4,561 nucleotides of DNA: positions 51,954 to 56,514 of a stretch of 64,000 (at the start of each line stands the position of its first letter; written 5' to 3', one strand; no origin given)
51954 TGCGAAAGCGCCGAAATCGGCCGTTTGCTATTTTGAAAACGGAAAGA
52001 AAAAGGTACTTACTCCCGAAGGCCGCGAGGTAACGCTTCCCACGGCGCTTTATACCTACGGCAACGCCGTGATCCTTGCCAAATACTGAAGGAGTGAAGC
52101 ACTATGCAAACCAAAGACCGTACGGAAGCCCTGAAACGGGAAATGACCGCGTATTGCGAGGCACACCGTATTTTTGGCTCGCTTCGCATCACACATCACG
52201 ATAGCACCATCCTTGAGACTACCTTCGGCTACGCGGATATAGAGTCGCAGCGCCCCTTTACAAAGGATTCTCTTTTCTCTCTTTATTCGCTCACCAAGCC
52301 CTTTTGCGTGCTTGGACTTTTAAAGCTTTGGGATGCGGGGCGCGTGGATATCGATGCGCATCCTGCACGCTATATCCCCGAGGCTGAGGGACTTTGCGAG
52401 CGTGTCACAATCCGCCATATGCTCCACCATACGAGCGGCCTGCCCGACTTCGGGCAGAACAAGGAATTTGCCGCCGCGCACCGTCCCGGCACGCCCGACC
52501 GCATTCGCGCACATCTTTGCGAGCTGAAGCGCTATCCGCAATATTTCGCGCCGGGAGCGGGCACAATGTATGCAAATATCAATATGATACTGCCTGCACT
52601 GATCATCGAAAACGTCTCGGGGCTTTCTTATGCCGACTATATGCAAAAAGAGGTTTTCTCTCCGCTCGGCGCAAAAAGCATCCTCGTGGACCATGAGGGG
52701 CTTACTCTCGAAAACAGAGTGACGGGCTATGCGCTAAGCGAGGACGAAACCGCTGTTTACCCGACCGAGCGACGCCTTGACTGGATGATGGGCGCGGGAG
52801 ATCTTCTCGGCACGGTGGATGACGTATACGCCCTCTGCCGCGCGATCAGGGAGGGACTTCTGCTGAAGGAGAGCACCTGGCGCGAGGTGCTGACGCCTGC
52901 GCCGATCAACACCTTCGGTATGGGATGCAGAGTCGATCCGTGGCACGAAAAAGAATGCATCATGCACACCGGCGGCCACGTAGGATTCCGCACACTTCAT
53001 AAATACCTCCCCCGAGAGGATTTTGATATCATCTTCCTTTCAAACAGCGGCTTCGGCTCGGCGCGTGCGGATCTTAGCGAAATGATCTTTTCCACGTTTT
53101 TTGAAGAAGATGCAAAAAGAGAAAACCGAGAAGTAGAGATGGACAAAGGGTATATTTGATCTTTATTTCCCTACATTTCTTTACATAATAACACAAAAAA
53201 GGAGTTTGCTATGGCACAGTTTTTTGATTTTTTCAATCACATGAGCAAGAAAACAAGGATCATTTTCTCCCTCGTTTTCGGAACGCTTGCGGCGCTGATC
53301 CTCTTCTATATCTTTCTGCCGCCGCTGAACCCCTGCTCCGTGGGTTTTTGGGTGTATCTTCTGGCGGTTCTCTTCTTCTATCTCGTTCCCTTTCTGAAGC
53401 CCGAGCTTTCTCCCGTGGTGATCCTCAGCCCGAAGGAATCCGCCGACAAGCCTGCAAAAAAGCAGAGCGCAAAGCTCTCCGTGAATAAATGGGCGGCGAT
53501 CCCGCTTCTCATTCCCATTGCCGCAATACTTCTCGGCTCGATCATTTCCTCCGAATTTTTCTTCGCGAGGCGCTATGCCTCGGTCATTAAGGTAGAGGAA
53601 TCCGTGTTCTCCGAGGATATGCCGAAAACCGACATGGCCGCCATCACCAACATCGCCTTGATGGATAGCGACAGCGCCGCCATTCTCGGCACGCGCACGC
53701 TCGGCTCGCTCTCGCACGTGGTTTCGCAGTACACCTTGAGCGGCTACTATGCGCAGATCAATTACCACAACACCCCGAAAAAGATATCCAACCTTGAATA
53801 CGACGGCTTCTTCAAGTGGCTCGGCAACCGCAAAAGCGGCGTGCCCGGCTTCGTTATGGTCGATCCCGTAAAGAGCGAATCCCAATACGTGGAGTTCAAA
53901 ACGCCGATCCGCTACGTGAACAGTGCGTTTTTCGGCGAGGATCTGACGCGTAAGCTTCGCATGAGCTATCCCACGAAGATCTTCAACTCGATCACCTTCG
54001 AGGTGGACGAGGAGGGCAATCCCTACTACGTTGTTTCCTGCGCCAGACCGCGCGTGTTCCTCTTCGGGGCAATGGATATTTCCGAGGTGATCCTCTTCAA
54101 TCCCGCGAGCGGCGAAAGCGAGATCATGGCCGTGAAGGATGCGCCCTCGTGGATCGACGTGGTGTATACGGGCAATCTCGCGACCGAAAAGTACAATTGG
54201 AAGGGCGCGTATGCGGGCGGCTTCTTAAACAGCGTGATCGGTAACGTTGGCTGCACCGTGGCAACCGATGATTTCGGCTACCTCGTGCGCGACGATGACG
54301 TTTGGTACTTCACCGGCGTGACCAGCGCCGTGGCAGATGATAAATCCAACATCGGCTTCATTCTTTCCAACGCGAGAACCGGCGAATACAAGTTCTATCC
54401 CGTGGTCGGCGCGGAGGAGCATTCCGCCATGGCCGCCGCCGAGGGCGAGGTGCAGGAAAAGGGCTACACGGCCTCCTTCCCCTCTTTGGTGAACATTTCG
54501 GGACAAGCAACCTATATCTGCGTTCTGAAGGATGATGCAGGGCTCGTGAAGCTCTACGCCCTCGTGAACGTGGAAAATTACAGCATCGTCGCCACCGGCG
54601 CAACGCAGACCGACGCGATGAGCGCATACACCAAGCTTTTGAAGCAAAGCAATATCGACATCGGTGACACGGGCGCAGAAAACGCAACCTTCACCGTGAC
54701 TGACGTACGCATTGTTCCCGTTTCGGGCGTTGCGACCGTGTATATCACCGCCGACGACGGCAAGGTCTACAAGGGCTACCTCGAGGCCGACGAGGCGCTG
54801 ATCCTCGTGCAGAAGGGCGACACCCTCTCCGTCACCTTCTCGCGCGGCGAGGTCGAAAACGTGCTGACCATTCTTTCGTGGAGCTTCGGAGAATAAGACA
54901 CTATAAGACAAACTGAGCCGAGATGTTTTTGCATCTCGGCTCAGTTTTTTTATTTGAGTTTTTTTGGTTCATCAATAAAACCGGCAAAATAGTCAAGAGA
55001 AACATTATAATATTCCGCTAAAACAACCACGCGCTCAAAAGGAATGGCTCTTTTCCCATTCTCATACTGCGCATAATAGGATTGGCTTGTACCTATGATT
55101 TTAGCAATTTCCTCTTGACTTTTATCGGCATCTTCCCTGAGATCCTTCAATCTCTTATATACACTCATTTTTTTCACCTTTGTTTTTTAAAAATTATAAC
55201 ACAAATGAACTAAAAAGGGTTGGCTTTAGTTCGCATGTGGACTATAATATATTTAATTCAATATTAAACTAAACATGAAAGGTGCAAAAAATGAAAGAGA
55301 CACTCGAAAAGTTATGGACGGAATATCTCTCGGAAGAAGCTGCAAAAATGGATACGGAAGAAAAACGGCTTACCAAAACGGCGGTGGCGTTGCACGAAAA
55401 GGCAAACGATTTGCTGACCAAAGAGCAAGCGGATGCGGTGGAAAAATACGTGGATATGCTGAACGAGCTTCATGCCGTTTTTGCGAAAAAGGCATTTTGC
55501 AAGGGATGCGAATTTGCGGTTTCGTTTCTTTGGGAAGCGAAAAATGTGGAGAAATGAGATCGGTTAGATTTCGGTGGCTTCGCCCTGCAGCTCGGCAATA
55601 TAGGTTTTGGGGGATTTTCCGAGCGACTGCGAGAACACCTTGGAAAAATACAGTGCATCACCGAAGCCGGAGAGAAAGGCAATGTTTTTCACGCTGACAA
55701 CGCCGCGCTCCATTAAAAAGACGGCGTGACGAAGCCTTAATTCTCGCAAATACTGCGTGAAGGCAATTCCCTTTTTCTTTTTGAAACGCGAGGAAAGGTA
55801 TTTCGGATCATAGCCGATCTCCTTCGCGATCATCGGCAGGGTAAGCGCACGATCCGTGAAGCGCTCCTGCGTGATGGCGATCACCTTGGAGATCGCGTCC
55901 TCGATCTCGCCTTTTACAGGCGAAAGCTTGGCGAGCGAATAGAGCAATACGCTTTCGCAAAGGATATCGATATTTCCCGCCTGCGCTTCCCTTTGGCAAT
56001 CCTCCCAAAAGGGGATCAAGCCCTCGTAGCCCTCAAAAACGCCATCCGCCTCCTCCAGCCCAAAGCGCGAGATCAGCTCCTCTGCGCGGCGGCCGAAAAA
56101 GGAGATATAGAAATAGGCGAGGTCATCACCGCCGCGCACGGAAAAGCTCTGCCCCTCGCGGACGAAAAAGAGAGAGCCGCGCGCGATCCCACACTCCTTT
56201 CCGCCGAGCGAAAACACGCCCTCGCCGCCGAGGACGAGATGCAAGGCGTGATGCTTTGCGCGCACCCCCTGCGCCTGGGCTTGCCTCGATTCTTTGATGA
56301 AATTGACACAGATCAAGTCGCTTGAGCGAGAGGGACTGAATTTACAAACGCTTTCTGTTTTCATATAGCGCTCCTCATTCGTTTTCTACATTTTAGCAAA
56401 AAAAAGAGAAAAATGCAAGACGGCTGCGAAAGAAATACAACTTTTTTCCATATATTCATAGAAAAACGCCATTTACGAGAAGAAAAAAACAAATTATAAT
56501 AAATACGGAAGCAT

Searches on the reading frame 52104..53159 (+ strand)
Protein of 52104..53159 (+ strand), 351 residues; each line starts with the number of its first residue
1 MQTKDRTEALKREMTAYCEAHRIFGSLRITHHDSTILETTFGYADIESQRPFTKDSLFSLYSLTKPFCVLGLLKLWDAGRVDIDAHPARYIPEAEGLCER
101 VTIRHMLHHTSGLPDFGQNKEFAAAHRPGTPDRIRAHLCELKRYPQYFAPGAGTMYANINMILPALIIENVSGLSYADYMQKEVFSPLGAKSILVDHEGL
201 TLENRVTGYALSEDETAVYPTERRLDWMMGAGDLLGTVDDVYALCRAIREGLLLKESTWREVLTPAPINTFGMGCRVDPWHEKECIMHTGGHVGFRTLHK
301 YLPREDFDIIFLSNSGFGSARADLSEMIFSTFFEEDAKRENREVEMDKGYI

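Call 55: search_protein_families(library=pfam, proteins=[window:52104-53159:+])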
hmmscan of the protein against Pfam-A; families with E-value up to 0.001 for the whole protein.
window:52104-53159:+ (351 aa): 1 family
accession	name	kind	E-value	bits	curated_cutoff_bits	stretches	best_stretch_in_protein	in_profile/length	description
PF00144.29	Beta-lactamase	-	4.3e-46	158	27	1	25-318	17-313/329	Beta-lactamase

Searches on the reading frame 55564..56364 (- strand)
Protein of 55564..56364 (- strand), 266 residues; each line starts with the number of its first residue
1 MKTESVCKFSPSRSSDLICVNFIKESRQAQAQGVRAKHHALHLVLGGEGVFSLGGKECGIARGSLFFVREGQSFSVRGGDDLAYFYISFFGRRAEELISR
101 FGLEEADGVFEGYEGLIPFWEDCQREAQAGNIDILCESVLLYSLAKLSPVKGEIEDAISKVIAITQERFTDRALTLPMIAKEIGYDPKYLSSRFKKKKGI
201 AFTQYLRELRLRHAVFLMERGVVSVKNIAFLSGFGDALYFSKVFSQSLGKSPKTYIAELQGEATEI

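Call 55: search_protein_families(library=pfam, proteins=[window:55564-56364:-])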
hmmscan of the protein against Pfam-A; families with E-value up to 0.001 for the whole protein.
window:55564-56364:- (266 aa): 3 families
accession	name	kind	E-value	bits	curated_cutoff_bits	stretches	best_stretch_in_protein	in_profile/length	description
PF12833.13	HTH_18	-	4.3e-17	62.6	33.6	1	179-256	1-78/80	Helix-turn-helix domain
PF00165.29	HTH_AraC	-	1.3e-15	57.5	26.6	2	224-256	10-41/42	Bacterial regulatory helix-turn-helix proteins, AraC family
PF02311.25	AraC_binding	-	3.3e-07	30.5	21.1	1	37-102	22-89/135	AraC-like ligand binding domain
